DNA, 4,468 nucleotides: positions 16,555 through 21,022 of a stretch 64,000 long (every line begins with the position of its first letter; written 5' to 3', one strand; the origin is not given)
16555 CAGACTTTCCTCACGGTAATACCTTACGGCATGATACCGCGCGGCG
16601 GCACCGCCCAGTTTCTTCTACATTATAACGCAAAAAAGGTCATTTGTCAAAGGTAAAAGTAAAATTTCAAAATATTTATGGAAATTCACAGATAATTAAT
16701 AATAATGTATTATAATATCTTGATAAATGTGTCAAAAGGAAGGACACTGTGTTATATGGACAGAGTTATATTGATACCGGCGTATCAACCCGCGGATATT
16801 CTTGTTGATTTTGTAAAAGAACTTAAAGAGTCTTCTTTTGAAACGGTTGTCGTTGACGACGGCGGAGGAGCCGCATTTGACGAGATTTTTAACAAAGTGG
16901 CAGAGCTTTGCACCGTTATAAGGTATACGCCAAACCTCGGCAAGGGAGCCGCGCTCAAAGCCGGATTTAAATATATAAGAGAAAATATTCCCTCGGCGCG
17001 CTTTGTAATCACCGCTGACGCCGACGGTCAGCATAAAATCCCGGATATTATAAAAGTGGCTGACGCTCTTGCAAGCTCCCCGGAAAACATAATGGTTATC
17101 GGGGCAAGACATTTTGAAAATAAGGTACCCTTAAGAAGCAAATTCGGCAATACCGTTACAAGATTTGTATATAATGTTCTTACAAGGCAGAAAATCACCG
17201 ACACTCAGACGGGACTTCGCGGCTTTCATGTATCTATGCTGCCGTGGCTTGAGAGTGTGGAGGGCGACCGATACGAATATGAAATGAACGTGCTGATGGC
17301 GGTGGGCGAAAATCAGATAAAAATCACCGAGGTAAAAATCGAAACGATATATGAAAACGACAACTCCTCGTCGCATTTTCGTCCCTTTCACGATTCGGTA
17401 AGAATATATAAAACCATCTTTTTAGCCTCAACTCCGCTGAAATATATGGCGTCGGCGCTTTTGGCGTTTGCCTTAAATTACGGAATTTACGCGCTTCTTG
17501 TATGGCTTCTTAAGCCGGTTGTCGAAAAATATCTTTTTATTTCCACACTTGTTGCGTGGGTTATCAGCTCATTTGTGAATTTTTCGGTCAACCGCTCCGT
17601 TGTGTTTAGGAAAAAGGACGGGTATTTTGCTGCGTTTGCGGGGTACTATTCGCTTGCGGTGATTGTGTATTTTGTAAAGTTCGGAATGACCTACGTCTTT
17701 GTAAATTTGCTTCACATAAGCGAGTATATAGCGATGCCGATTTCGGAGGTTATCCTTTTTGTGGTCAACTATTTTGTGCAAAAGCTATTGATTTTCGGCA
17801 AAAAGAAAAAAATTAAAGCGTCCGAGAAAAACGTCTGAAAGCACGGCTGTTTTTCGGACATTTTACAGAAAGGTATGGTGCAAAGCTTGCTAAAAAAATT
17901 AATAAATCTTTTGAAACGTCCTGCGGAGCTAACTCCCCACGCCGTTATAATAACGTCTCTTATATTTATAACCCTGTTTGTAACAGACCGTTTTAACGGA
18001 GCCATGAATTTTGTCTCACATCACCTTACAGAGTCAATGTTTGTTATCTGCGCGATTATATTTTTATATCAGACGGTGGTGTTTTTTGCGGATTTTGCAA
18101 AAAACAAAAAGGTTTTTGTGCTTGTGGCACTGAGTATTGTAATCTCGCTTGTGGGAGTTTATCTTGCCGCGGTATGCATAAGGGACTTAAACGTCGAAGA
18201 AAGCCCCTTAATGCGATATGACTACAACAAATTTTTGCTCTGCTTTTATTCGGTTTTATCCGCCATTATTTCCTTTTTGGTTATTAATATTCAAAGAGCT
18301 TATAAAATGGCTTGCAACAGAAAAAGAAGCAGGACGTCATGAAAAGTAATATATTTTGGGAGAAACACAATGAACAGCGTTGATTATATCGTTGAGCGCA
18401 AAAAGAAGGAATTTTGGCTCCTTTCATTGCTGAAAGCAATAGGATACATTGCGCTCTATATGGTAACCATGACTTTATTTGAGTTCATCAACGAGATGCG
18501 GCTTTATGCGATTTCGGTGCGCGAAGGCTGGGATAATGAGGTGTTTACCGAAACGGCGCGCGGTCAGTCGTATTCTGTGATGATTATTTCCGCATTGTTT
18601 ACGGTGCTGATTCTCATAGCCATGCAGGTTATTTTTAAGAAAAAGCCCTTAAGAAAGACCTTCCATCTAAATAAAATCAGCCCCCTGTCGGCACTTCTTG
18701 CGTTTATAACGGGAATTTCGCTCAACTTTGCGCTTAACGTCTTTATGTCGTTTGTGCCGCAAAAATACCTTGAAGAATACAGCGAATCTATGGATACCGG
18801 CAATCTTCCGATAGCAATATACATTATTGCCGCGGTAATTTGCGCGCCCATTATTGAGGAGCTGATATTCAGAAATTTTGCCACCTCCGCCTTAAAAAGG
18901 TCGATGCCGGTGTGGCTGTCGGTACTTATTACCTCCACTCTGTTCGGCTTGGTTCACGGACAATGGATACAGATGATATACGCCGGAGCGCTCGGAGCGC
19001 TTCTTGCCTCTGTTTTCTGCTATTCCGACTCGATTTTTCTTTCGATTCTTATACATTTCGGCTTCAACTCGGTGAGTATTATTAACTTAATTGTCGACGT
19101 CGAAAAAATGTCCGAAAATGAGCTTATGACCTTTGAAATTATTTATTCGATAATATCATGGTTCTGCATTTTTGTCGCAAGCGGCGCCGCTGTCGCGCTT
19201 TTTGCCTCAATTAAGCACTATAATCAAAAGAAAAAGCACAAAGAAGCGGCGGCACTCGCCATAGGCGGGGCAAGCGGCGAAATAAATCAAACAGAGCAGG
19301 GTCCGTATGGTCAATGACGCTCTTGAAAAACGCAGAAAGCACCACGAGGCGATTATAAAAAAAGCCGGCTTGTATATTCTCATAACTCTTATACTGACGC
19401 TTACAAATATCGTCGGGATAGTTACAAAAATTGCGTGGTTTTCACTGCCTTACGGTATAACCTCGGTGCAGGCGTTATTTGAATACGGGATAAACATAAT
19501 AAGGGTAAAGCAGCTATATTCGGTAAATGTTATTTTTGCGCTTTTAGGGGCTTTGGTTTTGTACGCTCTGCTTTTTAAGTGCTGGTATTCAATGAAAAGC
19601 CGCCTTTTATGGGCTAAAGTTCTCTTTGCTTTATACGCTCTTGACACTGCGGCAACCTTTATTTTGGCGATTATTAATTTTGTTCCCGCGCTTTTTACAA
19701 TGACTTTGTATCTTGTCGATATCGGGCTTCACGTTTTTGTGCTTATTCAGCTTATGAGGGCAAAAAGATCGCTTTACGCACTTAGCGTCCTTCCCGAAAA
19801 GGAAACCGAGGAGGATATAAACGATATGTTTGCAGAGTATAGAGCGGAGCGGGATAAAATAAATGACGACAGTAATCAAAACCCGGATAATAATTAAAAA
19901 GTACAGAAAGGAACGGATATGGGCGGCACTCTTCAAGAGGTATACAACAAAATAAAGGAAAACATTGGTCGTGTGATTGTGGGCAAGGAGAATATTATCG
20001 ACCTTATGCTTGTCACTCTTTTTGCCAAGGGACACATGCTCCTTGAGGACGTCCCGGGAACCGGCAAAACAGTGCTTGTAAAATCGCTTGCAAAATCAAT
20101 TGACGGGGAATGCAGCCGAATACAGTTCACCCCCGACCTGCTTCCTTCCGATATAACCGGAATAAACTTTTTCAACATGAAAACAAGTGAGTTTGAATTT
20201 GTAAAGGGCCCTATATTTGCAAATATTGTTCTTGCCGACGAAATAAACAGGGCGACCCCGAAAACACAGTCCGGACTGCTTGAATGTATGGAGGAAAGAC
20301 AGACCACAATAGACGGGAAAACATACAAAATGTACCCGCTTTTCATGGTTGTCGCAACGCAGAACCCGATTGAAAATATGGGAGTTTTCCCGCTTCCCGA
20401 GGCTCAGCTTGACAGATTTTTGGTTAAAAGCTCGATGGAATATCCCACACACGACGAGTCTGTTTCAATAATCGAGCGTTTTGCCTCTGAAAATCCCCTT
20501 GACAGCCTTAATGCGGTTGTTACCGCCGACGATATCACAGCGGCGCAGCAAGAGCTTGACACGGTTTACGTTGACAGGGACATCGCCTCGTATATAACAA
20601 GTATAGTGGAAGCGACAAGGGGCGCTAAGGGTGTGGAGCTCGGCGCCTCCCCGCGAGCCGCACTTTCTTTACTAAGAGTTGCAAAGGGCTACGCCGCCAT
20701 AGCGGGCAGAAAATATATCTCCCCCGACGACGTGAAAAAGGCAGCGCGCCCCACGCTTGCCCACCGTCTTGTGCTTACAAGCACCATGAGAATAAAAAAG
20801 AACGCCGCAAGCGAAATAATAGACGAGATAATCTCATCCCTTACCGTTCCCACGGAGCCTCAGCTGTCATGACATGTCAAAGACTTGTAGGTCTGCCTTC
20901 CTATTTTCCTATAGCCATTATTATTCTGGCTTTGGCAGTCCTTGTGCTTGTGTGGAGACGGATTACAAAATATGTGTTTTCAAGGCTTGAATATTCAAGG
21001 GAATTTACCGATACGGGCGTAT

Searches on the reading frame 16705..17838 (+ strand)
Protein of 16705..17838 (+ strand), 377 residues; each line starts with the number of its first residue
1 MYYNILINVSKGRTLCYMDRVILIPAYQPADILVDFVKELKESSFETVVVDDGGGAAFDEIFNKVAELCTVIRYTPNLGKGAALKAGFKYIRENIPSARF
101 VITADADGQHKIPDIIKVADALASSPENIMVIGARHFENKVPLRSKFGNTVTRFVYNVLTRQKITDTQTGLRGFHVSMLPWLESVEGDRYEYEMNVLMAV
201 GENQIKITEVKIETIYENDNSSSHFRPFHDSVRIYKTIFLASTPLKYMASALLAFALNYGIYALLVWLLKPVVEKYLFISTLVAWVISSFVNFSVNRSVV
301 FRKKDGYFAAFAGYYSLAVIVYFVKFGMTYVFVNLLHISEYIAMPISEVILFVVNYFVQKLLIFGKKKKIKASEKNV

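Call 86: search_protein_families(library=pfam, proteins=[window:16705-17838:+], max_evalue=0.00001)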
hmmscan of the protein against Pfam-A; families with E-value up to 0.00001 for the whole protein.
window:16705-17838:+ (377 aa): 2 families
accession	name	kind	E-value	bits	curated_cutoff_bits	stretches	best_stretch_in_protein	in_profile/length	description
PF00535.33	Glycos_transf_2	-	9.5e-14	52.1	23.3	1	22-178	2-163/168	Glycosyl transferase family 2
PF04138.20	GtrA_DPMS_TM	-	9.5e-14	52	26.1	1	246-364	1-117/117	GtrA/DPMS, transmembrane domain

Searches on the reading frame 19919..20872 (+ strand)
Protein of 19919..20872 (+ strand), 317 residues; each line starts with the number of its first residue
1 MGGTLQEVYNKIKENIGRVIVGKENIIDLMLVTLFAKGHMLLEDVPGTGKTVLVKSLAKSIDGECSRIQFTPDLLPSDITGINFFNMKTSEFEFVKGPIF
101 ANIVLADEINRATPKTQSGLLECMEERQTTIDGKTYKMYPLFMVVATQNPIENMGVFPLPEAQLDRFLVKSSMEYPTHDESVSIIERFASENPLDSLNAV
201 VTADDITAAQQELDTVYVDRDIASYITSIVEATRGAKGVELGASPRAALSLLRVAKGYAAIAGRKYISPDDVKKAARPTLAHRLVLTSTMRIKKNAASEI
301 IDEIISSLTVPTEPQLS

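Call 47: find_encoding_contigs(protein=window:19919-20872:+, flank=10000, max_places=1)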
Protein window:19919-20872:+ (317 aa): 8 contigs read that carry it; 1 place shown.
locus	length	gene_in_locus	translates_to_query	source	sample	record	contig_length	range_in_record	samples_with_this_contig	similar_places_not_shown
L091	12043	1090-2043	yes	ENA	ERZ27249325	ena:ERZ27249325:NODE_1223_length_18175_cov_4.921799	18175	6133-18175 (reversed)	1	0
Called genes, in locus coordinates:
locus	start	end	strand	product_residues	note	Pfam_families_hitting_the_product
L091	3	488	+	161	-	?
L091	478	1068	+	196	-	-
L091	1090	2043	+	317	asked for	PF20030:bpMoxR, PF07726:AAA_3, PF07728:AAA_5, PF17863:AAA_lid_2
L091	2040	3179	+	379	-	-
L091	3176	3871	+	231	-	-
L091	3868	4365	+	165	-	-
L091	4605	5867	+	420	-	PF00999:Na_H_Exchanger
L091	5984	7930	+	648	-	PF16334:DUF4964, PF17168:DUF5127, PF16335:GtaA_6_Hairpin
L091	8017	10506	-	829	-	PF13855:LRR_8 (faint), PF13306:LRR_5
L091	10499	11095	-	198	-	PF04542:Sigma70_r2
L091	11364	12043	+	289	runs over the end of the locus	-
